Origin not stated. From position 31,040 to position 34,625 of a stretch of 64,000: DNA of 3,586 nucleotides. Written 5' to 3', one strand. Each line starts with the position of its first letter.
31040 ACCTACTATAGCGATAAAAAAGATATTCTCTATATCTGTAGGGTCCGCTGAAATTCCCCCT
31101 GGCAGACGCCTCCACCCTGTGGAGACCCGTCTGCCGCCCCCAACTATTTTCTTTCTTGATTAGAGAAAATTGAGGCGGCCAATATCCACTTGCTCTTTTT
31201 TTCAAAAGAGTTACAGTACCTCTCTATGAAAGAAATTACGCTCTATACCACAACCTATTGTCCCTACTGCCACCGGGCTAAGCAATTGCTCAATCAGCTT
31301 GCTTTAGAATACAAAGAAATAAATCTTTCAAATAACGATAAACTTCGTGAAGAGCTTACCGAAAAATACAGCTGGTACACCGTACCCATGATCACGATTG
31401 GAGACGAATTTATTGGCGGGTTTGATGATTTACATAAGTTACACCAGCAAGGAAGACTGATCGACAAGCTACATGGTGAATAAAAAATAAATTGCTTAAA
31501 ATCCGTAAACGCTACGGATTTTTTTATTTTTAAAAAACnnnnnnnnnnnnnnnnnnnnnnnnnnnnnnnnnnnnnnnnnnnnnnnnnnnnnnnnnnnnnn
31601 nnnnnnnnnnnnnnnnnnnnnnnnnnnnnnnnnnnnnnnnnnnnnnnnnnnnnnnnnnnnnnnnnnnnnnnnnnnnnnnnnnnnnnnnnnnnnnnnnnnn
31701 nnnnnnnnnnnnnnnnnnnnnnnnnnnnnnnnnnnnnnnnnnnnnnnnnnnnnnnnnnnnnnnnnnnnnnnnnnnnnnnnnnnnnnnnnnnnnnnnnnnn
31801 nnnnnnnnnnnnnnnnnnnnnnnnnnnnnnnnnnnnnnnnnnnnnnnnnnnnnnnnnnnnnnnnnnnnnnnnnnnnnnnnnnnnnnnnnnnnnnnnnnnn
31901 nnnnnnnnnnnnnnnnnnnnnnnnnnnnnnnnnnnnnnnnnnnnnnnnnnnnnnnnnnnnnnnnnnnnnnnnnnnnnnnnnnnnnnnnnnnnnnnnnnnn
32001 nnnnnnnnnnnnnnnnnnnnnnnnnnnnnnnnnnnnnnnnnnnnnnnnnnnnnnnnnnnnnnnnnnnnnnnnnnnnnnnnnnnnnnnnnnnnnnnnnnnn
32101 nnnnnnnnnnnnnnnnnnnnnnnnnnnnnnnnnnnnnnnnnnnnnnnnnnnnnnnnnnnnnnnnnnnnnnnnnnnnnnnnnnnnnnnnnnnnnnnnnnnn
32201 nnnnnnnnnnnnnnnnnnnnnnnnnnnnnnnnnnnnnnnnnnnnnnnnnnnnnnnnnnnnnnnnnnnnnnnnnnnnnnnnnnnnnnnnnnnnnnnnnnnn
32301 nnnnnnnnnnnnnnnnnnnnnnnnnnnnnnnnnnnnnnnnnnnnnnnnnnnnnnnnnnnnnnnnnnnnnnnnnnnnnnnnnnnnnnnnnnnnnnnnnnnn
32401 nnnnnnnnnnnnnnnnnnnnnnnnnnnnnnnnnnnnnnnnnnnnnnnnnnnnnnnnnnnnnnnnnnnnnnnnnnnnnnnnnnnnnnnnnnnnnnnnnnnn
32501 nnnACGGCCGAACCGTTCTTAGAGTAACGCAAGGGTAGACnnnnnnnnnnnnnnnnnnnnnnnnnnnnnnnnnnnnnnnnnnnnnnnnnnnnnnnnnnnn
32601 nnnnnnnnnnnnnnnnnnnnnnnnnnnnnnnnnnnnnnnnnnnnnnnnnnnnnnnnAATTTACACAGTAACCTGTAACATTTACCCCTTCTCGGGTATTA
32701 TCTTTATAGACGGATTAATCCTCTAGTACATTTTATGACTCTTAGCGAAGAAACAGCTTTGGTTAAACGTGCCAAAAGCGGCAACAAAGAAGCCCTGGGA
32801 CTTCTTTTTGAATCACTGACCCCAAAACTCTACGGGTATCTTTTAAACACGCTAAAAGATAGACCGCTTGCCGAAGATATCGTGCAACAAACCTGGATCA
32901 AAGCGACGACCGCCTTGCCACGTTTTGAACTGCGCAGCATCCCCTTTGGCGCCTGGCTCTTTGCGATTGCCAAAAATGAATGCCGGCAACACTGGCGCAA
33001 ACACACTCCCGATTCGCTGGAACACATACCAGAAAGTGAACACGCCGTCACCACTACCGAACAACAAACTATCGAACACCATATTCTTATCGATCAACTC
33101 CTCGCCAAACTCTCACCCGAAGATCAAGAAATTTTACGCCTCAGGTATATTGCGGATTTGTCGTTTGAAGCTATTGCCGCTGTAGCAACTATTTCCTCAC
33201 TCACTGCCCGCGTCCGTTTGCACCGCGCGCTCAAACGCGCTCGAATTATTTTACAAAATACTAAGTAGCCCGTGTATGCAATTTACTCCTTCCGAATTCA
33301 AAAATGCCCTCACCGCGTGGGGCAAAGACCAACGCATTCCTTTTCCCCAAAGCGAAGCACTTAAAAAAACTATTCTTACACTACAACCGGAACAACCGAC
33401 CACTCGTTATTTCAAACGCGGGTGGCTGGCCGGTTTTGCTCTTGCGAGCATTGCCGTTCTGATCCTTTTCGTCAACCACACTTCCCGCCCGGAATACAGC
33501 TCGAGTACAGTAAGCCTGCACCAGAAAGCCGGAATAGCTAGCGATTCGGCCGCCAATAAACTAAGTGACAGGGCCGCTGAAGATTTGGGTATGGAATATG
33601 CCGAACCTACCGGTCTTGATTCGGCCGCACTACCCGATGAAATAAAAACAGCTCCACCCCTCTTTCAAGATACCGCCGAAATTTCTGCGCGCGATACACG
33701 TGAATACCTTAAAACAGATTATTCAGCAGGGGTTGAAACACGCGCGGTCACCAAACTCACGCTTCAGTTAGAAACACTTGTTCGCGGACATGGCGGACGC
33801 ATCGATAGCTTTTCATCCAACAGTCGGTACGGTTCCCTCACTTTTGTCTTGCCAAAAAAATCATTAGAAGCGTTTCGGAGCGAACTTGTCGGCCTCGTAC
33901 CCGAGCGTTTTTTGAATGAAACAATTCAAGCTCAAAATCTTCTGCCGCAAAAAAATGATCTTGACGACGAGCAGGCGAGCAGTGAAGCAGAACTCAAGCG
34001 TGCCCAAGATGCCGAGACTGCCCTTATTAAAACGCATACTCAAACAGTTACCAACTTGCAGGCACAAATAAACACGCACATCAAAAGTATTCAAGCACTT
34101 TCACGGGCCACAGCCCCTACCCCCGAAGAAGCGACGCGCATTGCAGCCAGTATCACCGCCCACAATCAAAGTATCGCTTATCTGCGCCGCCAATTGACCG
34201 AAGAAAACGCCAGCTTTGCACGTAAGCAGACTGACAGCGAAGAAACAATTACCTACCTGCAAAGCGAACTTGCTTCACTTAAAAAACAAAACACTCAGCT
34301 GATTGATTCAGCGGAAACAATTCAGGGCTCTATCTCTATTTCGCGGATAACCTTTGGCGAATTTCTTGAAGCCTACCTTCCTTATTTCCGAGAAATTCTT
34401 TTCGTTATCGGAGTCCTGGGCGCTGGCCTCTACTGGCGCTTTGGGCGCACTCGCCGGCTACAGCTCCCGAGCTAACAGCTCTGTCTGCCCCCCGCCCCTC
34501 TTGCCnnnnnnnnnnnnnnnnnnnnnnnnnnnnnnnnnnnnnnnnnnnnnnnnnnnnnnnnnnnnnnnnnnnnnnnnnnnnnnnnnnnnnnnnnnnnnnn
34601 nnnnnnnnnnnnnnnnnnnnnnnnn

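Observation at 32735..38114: ECF sigma / anti-sigma candidate / MsrB / XRE-membrane pair / thioredoxin lipoprotein / DipZ-like protein: a putative envelope oxidative-damage repair module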

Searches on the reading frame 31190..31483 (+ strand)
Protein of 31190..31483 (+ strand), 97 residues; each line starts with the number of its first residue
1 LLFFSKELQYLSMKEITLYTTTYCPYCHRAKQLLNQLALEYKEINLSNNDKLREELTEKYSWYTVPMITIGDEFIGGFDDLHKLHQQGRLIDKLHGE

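Call 3: search_protein_families(library=pfam, proteins=[window:31190-31483:+], max_evalue=0.01)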
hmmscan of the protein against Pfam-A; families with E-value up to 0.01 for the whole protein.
window:31190-31483:+ (97 aa): 7 families
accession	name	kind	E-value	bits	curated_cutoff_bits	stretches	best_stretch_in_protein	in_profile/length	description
PF00462.30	Glutaredoxin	-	3.8e-21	75.5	22.9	1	16-75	1-60/60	Glutaredoxin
PF13417.12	GST_N_3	-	1.2e-08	35.6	22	1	18-77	1-59/75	Glutathione S-transferase, N-terminal domain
PF05768.20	Glrx-like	-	7e-07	29.9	26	1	15-72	1-57/77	Glutaredoxin-like domain (DUF836)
PF13409.12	GST_N_2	-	2e-05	25.5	25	1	23-75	1-57/70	Glutathione S-transferase, N-terminal domain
PF01323.26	DSBA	-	0.00036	20.8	25.6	0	16-46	2-32/191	DSBA-like thioredoxin domain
PF13192.12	Thioredoxin_3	-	0.0017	18.8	24.8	1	15-74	2-59/76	Thioredoxin domain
PF02798.26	GST_N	-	0.0068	17.1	20.9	1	15-73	2-62/76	Glutathione S-transferase, N-terminal domain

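Call 4: search_protein_families(library=ncbifam, proteins=[window:31190-31483:+], max_evalue=0.01)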
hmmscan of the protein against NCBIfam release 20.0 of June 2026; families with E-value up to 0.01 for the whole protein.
window:31190-31483:+ (97 aa): 27 families (the best 25 are shown)
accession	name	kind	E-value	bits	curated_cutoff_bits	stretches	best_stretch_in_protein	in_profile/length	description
TIGR02181.1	GRX_bact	equivalog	2.2e-24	85.5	90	1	16-90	1-76/80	glutaredoxin 3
NF007923.0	PRK10638.1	equivalog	5.3e-20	71.3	129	1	13-90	1-78/83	glutaredoxin 3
TIGR02196.1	GlrX_YruB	hypoth_equivalog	3.6e-18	65.8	88.55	1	16-80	2-66/74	glutaredoxin-like protein, YruB-family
TIGR02180.1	GRX_euk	equivalog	2.2e-17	63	87.25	1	16-93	1-83/84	glutaredoxin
TIGR00365.1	TIGR00365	equivalog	3.3e-12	46.3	117.1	1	21-94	24-97/99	Grx4 family monothiol glutaredoxin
TIGR02190.1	GlrX-dom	hypoth_equivalog_domain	1.2e-11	44.4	99.3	1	10-83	4-76/79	glutaredoxin-family domain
NF041212.1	Uxx_star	subfamily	9.3e-11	41.8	66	1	16-78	1-64/70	Uxx-star family glutaredoxin-like (seleno)protein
NF008401.0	PRK11200.1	equivalog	4.3e-09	36.4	84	1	16-86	3-80/87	GrxA family glutaredoxin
TIGR02194.1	GlrX_NrdH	subfamily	3.6e-08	33.5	85.75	1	16-79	1-64/72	glutaredoxin-like protein NrdH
NF045501.1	HUGP_GUXX-star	exception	4.8e-08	32.8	325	1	12-78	163-230/236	HUGP/GUXX-star fusion selenoprotein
TIGR02189.1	GlrX-like_plant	paralog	6e-08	32.6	93.8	1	12-94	6-91/99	glutaredoxin-like family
TIGR02200.1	GlrX_actino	hypoth_equivalog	1.1e-07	32.1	89.5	1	16-50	2-36/77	mycoredoxin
TIGR02187.2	PDO_seleno_TRX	equivalog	1.7e-07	30.8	185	1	15-73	131-190/209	protein disulfide oxidoreductase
TIGR02183.1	GRXA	equivalog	1.1e-06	28.7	106.5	1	17-88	3-81/86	GrxA family glutaredoxin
NF047338.1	gluta_UXX_star_3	exception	2.8e-06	27.3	97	1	16-56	1-41/70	UXX-star (seleno)protein family 3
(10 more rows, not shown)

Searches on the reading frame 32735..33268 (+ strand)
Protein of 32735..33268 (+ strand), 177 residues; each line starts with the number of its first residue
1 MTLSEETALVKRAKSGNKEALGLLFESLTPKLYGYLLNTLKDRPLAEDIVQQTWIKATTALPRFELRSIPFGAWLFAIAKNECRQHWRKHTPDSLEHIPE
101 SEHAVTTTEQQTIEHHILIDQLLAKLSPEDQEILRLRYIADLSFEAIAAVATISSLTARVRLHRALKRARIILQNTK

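Call 3: search_protein_families(library=pfam, proteins=[window:32735-33268:+], max_evalue=0.01)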
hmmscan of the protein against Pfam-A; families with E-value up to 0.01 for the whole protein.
window:32735-33268:+ (177 aa): 3 families
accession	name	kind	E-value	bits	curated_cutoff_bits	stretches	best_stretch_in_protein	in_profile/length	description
PF04542.20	Sigma70_r2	-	4.9e-16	58.7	24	1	24-90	1-68/71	Sigma-70 region 2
PF08281.18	Sigma70_r4_2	-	6.5e-11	42.1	25.7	1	118-168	3-53/54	Sigma-70, region 4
PF04545.22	Sigma70_r4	-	7.2e-10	38.7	24.1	1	122-168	1-47/50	Sigma-70, region 4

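Call 4: search_protein_families(library=ncbifam, proteins=[window:32735-33268:+], max_evalue=0.01)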
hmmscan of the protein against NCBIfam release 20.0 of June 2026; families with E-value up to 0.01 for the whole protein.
window:32735-33268:+ (177 aa): 88 families (the best 25 are shown)
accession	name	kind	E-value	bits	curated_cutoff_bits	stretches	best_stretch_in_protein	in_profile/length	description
TIGR02937.1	sigma70-ECF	superfamily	1.3e-25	89.9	42.9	1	20-170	2-162/165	sigma-70 family RNA polymerase sigma factor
NF009166.1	PRK12513.1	equivalog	6.1e-25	88.1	206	1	5-175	8-188/193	RNA polymerase sigma factor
NF007216.0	PRK09638.1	equivalog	8.6e-24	84.3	194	1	4-170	3-171/180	RNA polymerase sigma factor SigY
TIGR02952.1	Sig70_famx2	equivalog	1.6e-21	76.9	206.45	1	9-168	1-165/170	ECF subfamily RNA polymerase sigma factor, BldN family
NF007230.0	PRK09648.1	subfamily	6.4e-21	75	209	1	7-173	14-189/195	RNA polymerase sigma factor ShbA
NF007222.0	PRK09640.1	equivalog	2.2e-20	73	194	1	24-172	31-181/188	RNA polymerase sigma factor SigX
NF058625.1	sigma_PG0214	equivalog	3e-20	72.6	130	1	27-176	12-164/170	GFO_1088 family ECF-type sigma factor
TIGR02950.1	SigM_subfam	subfamily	2.4e-19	69.7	147.95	1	26-170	7-155/159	RNA polymerase sigma factor, SigM family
NF008888.0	PRK11922.1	equivalog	7.9e-19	68.2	204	1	4-172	15-195/231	RNA polymerase sigma factor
TIGR02989.1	Sig-70_gvs1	subfamily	1.1e-18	67.7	124.55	1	23-167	5-152/158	RNA polymerase sigma-70 factor, Rhodopirellula/Verrucomicrobium family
TIGR02954.1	Sig70_famx3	hypoth_equivalog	4.5e-18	65.6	188.5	1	6-174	3-168/170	RNA polymerase sigma-70 factor, TIGR02954 family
NF007227.0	PRK09645.1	subfamily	6.5e-18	65.2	202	1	11-175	5-172/177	sigma-70 family RNA polymerase sigma factor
NF007223.0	PRK09641.1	equivalog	1.2e-16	61.1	209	1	8-170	7-181/187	RNA polymerase sigma factor SigW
NF004113.0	PRK05602.1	equivalog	1.4e-16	60.8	208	1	5-173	31-201/211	RNA polymerase sigma factor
NF009195.0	PRK12543.1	subfamily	2e-16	60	197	1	5-172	6-177/192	RNA polymerase sigma factor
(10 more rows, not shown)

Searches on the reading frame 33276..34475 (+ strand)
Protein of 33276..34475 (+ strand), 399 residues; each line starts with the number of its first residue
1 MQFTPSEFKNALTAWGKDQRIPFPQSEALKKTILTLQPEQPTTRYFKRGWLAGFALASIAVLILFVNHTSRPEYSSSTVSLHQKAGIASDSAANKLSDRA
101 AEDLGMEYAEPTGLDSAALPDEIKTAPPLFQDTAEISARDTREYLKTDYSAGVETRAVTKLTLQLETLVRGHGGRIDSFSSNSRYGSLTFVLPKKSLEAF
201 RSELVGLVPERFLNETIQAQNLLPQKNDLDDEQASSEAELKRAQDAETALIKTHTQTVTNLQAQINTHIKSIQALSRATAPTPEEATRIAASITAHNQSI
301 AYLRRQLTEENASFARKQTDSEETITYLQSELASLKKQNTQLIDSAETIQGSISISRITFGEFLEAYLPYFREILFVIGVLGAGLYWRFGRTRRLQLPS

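Call 3: search_protein_families(library=pfam, proteins=[window:33276-34475:+], max_evalue=0.01)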
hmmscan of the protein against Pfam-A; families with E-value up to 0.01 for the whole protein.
window:33276-34475:+ (399 aa): 2 families
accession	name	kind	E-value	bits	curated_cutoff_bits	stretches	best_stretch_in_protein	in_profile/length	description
PF14257.11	DUF4349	-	7.4e-07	29.2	27.7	1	149-246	7-107/213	Domain of unknown function (DUF4349)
PF25764.1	KIF21A_4th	-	0.0056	16.8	33.1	0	234-343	38-155/183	KIF21A-like domain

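Call 4: search_protein_families(library=ncbifam, proteins=[window:33276-34475:+], max_evalue=0.01)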
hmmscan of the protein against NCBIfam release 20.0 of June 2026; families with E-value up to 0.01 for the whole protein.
window:33276-34475:+ (399 aa): 1 family
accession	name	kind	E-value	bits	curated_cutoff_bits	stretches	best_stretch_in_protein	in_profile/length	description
TIGR02168.1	SMC_prok_B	equivalog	0.0083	13.9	567.35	0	227-346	727-877/1181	chromosome segregation protein SMC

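Call 42: find_homologous_proteins(query=window:33276-34475:+, max_evalue=0.001)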
Query window:33276-34475:+ (399 aa): 8 proteins with E <= 0.001 among 8000 candidates.
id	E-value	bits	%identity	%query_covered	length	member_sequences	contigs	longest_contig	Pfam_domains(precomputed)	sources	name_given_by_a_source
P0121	2.1e-253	858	100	100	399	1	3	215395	-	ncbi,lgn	-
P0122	8.3e-182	622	74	100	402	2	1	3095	-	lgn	-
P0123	2.4e-72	262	39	100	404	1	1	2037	-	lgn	-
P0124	5.9e-45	172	32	99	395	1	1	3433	-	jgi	-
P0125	4.5e-43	166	35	73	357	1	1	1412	PF14257.12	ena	-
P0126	2.3e-42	164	36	63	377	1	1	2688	PF14257.12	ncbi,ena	-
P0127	2.1e-38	151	29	95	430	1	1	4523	-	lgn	-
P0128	1.3e-33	135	36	59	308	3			-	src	-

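Call 43: find_encoding_contigs(protein=P0121, flank=3000, max_places=3)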
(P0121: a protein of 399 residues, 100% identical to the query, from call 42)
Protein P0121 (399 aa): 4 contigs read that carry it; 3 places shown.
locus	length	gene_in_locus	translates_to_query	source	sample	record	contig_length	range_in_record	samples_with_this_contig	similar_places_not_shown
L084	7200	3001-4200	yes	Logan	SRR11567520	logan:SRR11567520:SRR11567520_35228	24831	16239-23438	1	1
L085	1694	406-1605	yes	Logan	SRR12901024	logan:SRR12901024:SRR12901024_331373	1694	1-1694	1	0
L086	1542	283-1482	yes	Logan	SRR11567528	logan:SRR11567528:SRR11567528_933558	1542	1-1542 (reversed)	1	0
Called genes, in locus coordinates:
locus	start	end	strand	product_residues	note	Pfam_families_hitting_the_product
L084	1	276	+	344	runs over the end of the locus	PF06347:SH3_4, PF08239:SH3_3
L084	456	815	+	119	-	-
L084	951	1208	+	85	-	PF05768:Glrx-like (weak), PF00462:Glutaredoxin, PF13417:GST_N_3, PF13409:GST_N_2 (weak)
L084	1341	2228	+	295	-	PF01048:PNP_UDP_1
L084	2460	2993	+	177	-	PF04542:Sigma70_r2, PF08281:Sigma70_r4_2, PF04545:Sigma70_r4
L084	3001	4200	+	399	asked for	-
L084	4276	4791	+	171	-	PF01641:SelR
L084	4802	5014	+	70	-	PF12844:HTH_19 (weak), PF01381:HTH_3, PF13560:HTH_31 (weak)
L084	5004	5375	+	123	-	-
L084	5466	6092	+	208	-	PF00085:Thioredoxin, PF13098:Thioredoxin_2 (weak)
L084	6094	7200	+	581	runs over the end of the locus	PF02683:DsbD_TM (weak), PF13386:DsbD_2 (weak), PF00578:AhpC-TSA, PF08534:Redoxin, PF13905:Thioredoxin_8, PF17991:Thioredoxin_10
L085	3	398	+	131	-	?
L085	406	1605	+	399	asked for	-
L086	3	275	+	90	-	?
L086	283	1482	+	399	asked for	-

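Call 44: find_encoding_contigs(protein=P0123, flank=5000, max_places=2)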
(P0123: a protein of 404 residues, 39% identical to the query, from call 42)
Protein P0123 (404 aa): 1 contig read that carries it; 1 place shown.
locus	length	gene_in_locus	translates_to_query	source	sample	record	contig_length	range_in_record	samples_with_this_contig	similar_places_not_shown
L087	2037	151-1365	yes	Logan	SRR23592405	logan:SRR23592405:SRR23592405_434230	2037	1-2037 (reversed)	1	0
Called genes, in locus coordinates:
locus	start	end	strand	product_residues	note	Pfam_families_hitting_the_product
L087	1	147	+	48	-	?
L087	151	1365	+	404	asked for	-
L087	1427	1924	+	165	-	PF01641:SelR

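Call 45: find_encoding_contigs(protein=P0124, flank=5000, max_places=2)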
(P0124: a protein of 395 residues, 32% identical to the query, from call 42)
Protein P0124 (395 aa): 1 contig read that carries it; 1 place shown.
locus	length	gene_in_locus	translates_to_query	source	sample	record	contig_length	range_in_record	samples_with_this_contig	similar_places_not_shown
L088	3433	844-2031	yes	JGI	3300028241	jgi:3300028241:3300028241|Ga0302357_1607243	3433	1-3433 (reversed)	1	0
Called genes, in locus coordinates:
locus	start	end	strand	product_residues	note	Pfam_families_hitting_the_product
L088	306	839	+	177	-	PF07638:Sigma70_ECF (faint), PF04542:Sigma70_r2, PF08281:Sigma70_r4_2, PF04545:Sigma70_r4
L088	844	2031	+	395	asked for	-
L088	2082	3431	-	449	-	?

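Call 46: find_encoding_contigs(protein=P0127, flank=5000, max_places=2)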
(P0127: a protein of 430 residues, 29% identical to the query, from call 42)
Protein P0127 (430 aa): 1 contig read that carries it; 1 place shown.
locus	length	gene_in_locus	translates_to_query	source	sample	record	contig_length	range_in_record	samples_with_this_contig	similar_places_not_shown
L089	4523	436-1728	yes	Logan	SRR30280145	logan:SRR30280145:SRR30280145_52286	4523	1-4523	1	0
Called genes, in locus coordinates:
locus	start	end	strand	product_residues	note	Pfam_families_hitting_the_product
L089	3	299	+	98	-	?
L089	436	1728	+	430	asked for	-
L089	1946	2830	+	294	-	PF00089:Trypsin, PF13365:Trypsin_2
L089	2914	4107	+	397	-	PF01168:Ala_racemase_N, PF00842:Ala_racemase_C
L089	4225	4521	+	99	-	?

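Call 86: find_encoding_contigs(protein=P0290, flank=1000, max_places=3)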
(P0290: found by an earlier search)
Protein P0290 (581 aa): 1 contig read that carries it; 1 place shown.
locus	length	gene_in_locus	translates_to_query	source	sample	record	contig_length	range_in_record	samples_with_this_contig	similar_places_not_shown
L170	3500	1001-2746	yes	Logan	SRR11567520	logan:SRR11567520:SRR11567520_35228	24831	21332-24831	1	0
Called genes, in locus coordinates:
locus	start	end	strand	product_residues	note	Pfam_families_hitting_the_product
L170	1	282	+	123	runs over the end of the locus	-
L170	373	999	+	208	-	PF00085:Thioredoxin, PF13098:Thioredoxin_2 (weak)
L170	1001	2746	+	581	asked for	PF02683:DsbD_TM (weak), PF13386:DsbD_2 (weak), PF00578:AhpC-TSA, PF08534:Redoxin, PF13905:Thioredoxin_8, PF17991:Thioredoxin_10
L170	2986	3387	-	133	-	-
